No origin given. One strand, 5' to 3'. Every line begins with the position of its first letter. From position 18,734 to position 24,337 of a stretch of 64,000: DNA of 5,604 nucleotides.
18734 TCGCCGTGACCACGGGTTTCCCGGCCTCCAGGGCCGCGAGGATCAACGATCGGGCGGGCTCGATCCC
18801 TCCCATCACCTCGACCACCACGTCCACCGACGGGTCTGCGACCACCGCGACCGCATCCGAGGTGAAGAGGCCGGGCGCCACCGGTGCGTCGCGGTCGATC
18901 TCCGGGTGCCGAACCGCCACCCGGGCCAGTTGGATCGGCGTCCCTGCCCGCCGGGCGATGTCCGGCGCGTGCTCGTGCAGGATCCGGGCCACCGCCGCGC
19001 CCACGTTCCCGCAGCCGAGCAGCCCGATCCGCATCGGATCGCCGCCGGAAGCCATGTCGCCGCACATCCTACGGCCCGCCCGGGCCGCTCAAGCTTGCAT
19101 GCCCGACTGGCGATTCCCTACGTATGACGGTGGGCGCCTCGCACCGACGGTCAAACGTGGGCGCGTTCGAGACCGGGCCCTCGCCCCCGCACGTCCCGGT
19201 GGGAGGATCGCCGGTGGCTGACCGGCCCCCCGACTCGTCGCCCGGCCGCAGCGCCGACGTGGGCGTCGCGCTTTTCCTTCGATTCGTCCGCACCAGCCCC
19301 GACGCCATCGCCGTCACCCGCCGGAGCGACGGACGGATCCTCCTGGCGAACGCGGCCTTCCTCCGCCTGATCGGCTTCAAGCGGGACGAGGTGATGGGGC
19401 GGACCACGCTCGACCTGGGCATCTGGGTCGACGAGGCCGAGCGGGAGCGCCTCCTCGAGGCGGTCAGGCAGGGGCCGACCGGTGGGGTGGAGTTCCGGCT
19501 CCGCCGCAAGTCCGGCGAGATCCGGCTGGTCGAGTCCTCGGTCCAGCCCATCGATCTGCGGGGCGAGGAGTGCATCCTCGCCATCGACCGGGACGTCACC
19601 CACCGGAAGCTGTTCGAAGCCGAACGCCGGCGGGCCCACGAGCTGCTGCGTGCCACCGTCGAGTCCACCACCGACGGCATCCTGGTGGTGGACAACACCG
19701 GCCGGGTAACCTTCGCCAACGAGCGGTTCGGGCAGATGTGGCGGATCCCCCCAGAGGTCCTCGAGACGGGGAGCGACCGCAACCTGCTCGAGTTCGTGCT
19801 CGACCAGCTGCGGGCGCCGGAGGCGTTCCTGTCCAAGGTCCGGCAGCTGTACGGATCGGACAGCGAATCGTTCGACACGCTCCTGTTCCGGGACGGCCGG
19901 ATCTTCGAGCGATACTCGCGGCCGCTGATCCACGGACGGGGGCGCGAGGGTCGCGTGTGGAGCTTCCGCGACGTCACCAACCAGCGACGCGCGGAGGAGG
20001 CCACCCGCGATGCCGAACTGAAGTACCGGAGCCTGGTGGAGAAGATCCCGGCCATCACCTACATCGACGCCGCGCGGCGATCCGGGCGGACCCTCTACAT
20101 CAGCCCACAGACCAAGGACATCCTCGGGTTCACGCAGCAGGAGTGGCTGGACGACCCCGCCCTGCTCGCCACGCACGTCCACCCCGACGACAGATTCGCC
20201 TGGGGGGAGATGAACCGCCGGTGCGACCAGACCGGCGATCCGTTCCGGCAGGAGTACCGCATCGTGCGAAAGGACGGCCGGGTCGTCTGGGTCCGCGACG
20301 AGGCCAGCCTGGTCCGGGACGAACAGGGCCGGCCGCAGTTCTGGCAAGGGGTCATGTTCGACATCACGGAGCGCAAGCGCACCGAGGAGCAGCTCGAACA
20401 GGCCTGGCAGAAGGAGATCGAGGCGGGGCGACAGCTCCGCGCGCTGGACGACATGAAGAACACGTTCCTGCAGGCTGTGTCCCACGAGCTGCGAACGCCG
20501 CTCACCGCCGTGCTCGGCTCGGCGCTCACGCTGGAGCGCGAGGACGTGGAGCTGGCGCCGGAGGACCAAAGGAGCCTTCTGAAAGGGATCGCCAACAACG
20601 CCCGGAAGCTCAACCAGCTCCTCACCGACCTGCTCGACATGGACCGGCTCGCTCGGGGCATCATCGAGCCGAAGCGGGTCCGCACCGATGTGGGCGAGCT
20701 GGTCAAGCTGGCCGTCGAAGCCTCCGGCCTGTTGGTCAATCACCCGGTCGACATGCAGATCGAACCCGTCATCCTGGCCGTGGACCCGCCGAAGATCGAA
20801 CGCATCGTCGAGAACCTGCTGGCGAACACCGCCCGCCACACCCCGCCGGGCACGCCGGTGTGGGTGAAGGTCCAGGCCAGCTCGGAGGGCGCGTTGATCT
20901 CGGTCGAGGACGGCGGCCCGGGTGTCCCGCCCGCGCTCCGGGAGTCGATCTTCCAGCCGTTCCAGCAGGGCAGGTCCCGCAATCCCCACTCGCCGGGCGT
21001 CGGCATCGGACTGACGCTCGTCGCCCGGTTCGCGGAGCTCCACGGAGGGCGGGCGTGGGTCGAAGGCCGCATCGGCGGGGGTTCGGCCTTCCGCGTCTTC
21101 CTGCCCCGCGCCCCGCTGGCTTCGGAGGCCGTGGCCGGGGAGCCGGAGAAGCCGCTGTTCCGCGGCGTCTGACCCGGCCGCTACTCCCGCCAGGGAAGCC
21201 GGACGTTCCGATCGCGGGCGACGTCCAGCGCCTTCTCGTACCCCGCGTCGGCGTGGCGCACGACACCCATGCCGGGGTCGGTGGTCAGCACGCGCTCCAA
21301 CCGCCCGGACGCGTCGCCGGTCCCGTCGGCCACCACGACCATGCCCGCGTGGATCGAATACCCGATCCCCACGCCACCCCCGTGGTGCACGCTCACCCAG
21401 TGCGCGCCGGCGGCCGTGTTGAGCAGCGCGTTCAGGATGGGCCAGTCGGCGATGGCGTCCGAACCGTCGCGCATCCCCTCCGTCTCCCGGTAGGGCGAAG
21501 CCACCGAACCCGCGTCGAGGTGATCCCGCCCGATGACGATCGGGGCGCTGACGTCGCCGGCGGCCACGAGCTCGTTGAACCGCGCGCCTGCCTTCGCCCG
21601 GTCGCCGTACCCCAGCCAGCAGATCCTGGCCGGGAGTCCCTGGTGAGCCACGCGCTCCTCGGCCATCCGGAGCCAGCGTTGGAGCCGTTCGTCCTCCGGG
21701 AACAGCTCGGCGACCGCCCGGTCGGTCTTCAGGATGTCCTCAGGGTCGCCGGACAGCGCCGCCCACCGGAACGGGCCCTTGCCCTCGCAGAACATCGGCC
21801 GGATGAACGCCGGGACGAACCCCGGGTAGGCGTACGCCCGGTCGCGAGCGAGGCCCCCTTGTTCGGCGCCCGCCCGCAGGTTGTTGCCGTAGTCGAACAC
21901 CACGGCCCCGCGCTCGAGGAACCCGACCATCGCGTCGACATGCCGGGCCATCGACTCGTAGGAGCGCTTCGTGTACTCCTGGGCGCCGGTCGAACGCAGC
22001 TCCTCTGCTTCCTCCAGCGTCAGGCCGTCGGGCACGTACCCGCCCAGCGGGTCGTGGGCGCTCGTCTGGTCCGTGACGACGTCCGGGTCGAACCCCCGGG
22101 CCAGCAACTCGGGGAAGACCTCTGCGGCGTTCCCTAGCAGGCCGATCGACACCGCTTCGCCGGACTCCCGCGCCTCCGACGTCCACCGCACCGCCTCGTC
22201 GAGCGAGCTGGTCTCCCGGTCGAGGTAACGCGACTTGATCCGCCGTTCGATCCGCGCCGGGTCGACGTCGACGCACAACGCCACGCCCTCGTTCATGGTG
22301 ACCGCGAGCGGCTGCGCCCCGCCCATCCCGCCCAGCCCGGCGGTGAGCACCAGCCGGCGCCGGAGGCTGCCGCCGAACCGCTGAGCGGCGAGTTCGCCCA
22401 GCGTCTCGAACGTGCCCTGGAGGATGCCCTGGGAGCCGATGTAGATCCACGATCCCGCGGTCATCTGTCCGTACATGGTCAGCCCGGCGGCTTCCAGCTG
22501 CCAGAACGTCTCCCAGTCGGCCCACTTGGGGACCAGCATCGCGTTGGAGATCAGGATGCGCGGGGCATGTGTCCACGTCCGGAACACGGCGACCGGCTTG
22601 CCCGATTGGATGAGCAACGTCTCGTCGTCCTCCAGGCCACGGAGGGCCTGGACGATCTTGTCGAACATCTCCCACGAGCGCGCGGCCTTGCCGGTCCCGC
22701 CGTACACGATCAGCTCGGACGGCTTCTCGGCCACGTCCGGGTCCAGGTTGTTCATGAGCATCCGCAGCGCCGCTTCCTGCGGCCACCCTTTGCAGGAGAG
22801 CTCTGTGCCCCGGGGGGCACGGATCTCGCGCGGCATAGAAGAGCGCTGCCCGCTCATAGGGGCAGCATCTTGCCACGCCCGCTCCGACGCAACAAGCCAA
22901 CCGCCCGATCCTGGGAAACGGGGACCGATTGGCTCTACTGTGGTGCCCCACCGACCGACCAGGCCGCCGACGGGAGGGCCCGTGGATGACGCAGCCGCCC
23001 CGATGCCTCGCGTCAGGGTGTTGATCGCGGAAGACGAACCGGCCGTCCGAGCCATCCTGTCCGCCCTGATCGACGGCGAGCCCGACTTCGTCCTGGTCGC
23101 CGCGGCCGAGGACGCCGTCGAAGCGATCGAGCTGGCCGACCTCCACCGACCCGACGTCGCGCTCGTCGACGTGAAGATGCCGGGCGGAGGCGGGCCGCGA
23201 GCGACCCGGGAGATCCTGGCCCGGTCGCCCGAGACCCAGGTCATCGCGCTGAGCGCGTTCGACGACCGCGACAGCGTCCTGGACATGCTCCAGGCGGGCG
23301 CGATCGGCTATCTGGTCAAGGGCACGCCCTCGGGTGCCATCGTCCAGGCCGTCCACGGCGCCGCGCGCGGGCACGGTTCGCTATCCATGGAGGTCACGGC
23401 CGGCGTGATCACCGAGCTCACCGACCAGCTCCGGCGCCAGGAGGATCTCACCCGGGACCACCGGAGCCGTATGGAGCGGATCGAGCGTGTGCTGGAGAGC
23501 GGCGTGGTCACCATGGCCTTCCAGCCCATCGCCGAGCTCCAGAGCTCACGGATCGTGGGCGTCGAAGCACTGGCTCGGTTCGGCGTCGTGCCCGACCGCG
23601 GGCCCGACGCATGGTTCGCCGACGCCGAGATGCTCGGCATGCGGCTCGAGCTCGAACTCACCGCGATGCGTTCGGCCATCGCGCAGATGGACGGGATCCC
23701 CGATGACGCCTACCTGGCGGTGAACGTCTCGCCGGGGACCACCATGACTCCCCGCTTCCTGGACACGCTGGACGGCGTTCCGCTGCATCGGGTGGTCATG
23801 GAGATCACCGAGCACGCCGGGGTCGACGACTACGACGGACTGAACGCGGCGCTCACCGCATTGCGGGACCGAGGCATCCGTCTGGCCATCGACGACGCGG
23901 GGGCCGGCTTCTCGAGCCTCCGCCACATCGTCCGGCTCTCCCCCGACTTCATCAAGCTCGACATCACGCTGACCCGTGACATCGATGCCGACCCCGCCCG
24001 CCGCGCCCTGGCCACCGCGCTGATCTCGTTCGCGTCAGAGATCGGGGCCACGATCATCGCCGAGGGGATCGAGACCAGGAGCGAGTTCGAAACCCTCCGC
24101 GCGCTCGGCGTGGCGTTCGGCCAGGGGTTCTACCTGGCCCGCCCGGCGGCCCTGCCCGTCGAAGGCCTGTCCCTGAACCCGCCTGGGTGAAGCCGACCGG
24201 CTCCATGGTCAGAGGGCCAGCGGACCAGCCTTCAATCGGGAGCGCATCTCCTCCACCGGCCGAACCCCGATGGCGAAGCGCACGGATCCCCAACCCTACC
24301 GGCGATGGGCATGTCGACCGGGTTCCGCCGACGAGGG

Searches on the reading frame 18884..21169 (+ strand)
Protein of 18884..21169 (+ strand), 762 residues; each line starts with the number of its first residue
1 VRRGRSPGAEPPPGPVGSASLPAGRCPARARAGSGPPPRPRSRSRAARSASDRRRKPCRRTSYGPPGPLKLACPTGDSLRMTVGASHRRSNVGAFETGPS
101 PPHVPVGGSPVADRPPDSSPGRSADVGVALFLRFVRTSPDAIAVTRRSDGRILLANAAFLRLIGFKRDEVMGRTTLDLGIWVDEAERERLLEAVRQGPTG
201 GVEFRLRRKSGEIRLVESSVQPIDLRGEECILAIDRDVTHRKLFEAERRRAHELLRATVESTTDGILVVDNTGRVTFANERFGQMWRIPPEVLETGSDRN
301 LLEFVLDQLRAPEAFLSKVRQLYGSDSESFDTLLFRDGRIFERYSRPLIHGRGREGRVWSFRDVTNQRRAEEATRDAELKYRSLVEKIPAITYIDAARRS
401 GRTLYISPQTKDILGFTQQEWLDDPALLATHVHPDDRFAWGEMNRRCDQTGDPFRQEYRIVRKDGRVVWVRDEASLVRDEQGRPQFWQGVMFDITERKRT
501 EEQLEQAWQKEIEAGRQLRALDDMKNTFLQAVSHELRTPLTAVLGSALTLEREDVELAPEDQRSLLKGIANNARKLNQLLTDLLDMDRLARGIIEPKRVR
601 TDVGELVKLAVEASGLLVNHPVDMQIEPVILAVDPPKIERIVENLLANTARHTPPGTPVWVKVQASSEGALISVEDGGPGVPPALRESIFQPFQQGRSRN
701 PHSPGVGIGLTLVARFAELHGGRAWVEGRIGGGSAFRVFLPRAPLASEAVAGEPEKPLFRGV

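Call 57: search_protein_families(library=pfam, proteins=[window:18884-21169:+], max_evalue=0.00001)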
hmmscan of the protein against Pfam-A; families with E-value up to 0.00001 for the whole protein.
window:18884-21169:+ (762 aa): 8 families
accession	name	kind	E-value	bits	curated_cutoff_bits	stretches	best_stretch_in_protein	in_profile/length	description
PF00989.32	PAS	-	4e-31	107.8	22.6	2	132-237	4-112/113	PAS fold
PF08447.18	PAS_3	-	1.6e-28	99.3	25.6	1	404-491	2-89/89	PAS fold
PF08448.16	PAS_4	-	1.4e-26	93.3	23.1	3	137-242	3-109/110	PAS fold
PF13426.13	PAS_9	-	9.5e-26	90.5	27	1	139-239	1-102/103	PAS domain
PF02518.31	HATPase_c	-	2e-25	89.8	26.4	1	634-743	2-110/111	Histidine kinase-, DNA gyrase B-, and HSP90-like ATPase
PF13188.13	PAS_8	-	3.5e-18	65.2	21.8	2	253-294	1-44/65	PAS domain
PF00512.31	HisKA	-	1.3e-15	57.6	26.9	1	524-590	1-64/66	His Kinase A (phospho-acceptor) domain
PF12860.13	PAS_7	-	7.9e-12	45.8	27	1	260-372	2-115/115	PAS fold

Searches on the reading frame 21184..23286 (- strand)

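Call 56: search_protein_families(library=pfam, proteins=[window:21184-23286:-], max_evalue=0.00001)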
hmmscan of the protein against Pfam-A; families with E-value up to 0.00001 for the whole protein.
window:21184-23286:- (701 aa): 3 families
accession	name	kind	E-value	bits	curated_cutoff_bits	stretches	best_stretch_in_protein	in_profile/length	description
PF17392.7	Urocanase_C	-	2e-93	311.7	23.6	1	497-691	1-195/196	Urocanase C-terminal domain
PF01175.24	Urocanase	-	4.2e-85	285.1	23.2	1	284-494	1-209/209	Urocanase Rossmann-like domain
PF17391.7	Urocanase_N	-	1.5e-59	199.8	23.2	1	155-281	1-127/127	Urocanase N-terminal domain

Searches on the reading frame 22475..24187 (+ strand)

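Call 56: search_protein_families(library=pfam, proteins=[window:22475-24187:+], max_evalue=0.00001)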
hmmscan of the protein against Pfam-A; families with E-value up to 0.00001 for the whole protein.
window:22475-24187:+ (571 aa): 2 families
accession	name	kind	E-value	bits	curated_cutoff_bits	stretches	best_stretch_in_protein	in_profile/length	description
PF00563.25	EAL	-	4.2e-51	174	31.3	1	334-557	2-236/236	EAL domain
PF00072.30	Response_reg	-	2.1e-24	86.3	30.2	1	182-293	1-110/111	Response regulator receiver domain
